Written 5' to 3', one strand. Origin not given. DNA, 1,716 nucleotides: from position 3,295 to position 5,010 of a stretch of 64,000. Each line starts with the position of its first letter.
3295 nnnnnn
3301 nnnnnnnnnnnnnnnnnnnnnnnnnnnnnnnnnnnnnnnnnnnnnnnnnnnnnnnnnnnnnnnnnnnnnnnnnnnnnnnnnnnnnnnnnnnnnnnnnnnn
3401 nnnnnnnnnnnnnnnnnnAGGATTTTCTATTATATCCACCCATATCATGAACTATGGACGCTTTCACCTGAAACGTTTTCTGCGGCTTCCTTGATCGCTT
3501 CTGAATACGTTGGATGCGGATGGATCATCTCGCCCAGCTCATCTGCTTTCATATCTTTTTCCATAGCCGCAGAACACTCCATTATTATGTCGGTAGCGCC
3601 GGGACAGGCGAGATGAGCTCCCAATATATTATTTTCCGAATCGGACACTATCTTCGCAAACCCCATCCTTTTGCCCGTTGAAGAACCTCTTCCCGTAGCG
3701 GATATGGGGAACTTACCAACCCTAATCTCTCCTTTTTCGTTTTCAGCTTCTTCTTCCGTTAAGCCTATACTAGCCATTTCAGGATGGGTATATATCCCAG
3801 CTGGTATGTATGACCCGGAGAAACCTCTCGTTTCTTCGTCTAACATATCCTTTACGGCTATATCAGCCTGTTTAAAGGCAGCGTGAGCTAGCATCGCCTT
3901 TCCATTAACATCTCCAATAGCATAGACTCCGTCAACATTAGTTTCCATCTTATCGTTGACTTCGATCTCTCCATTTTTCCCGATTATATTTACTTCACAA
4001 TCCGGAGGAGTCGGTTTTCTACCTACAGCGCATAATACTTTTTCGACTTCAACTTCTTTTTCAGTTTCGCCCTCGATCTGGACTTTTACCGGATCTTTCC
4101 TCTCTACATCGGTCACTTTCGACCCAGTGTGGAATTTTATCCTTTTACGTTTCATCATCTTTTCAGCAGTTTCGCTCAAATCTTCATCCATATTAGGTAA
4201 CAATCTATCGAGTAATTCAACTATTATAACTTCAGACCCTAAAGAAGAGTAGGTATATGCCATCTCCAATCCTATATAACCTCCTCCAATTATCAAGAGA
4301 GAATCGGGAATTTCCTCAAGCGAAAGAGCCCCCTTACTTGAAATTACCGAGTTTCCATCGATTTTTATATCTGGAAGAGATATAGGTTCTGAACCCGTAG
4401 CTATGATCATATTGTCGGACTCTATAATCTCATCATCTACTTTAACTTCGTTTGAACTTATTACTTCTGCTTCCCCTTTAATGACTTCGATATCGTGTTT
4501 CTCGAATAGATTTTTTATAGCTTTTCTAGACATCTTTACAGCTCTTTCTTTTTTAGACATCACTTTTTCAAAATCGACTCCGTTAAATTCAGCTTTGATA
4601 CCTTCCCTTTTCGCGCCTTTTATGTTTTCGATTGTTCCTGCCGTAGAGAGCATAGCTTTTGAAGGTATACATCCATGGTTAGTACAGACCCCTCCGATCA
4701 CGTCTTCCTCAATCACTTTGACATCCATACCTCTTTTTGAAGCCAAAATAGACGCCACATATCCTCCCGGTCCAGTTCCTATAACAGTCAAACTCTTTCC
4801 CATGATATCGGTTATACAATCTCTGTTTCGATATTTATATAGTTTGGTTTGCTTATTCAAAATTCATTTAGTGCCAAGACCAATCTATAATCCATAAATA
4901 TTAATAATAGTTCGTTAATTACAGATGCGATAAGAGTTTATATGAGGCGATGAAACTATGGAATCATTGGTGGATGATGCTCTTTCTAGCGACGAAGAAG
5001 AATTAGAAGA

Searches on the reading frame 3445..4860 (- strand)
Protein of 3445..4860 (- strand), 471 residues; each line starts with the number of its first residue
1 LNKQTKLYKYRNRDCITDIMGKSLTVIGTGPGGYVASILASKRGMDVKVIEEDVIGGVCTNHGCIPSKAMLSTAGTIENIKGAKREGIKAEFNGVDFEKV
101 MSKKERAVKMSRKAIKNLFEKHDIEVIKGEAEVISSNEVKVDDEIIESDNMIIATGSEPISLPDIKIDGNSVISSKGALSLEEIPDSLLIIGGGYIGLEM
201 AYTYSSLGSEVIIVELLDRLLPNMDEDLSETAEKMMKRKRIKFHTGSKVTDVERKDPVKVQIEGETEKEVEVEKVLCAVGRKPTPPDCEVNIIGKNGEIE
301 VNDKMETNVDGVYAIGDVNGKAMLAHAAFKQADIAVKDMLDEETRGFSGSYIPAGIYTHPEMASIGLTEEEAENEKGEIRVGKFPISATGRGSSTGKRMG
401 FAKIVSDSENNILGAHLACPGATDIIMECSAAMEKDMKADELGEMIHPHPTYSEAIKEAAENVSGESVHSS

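Call 17: search_protein_families(library=pfam, proteins=[window:3445-4860:-], max_evalue=0.001)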
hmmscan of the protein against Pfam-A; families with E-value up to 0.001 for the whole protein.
window:3445-4860:- (471 aa): 10 families
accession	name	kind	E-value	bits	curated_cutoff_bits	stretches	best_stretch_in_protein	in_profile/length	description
PF07992.20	Pyr_redox_2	-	7.4e-69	232.8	26.1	1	23-332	2-291/291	Pyridine nucleotide-disulphide oxidoreductase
PF02852.28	Pyr_redox_dim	-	1.5e-31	109.3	25.3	1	352-460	1-110/110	Pyridine nucleotide-disulphide oxidoreductase, dimerisation domain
PF00070.33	Pyr_redox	-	1.7e-21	77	22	1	188-262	2-79/82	Pyridine nucleotide-disulphide oxidoreductase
PF13738.12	Pyr_redox_3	-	3.2e-15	56.6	30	1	26-316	2-305/305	Pyridine nucleotide-disulphide oxidoreductase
PF01134.28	GIDA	-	9e-09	35.3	22.1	1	24-157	2-150/391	Glucose inhibited division protein A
PF03486.20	HI0933_like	-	3.1e-08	33.8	50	0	226-285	109-168/244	HI0933-like protein Rossmann domain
PF13450.12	NAD_binding_8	-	6.7e-08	33.1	21.9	1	26-61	1-37/68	NAD(P)-binding Rossmann-like domain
PF12831.13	FAD_oxidored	-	3.6e-07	30.3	27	1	25-127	3-106/416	FAD dependent oxidoreductase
PF00890.30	FAD_binding_2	-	0.0002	21.1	20.4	0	26-52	4-30/414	FAD binding domain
PF03721.20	UDPG_MGDP_dh_N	-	0.00056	20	27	0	189-234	4-49/187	UDP-glucose/GDP-mannose dehydrogenase family, NAD binding domain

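Call 98: search_protein_families(library=ncbifam, proteins=[window:3445-4860:-], max_evalue=0.00001)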
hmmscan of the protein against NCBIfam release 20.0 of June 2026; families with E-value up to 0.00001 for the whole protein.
window:3445-4860:- (471 aa): 48 families (the best 25 are shown)
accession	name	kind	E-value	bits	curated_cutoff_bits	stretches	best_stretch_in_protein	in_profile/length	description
TIGR01350.1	lipoamide_DH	equivalog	1.4e-144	482.3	408.8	1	24-469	4-460/461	dihydrolipoyl dehydrogenase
NF004945.0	PRK06292.2-3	equivalog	1.9e-96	323.8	494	1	24-457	6-446/457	dihydrolipoyl dehydrogenase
TIGR02053.1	MerA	equivalog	1.2e-92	311.4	454.45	1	24-461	3-451/465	mercury(II) reductase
NF004947.0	PRK06292.2-5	equivalog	4e-91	306.3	592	1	24-465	6-460/474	dihydrolipoyl dehydrogenase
NF003585.0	PRK05249.1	equivalog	4e-88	296.1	465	1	24-463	9-457/464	Si-specific NAD(P)(+) transhydrogenase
NF004943.0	PRK06292.2-1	equivalog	5.5e-88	295.7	432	1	24-463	6-455/456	dihydrolipoyl dehydrogenase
NF004991.0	PRK06370.1-3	subfamily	2.4e-84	283.7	620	1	24-463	38-487/509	FAD-containing oxidoreductase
NF004992.0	PRK06370.1-4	equivalog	1.9e-82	277.2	629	1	26-458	9-450/459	FAD-containing oxidoreductase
NF004776.0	PRK06116.1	equivalog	8e-81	272.3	480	1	24-455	7-445/450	glutathione-disulfide reductase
NF004946.0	PRK06292.2-4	subfamily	6.9e-80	269.1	634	1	24-464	6-471/487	dihydrolipoyl dehydrogenase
NF005883.0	PRK07845.1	equivalog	1.6e-78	264.8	479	1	22-463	3-459/466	NAD(P)H-quinone dehydrogenase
NF005884.0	PRK07846.1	equivalog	9.1e-74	248.7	501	1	24-459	6-447/454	mycothione reductase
TIGR03452.1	mycothione_red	equivalog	2.3e-66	224.5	635.65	1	24-459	5-448/452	mycothione reductase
NF041853.1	hythiocyan_redase_MerA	equivalog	6.2e-66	223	650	1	24-458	6-436/440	hypothiocyanous acid reductase MerA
TIGR01421.1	gluta_reduc_1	equivalog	1.6e-65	222.1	556.15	1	25-455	6-445/450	glutathione-disulfide reductase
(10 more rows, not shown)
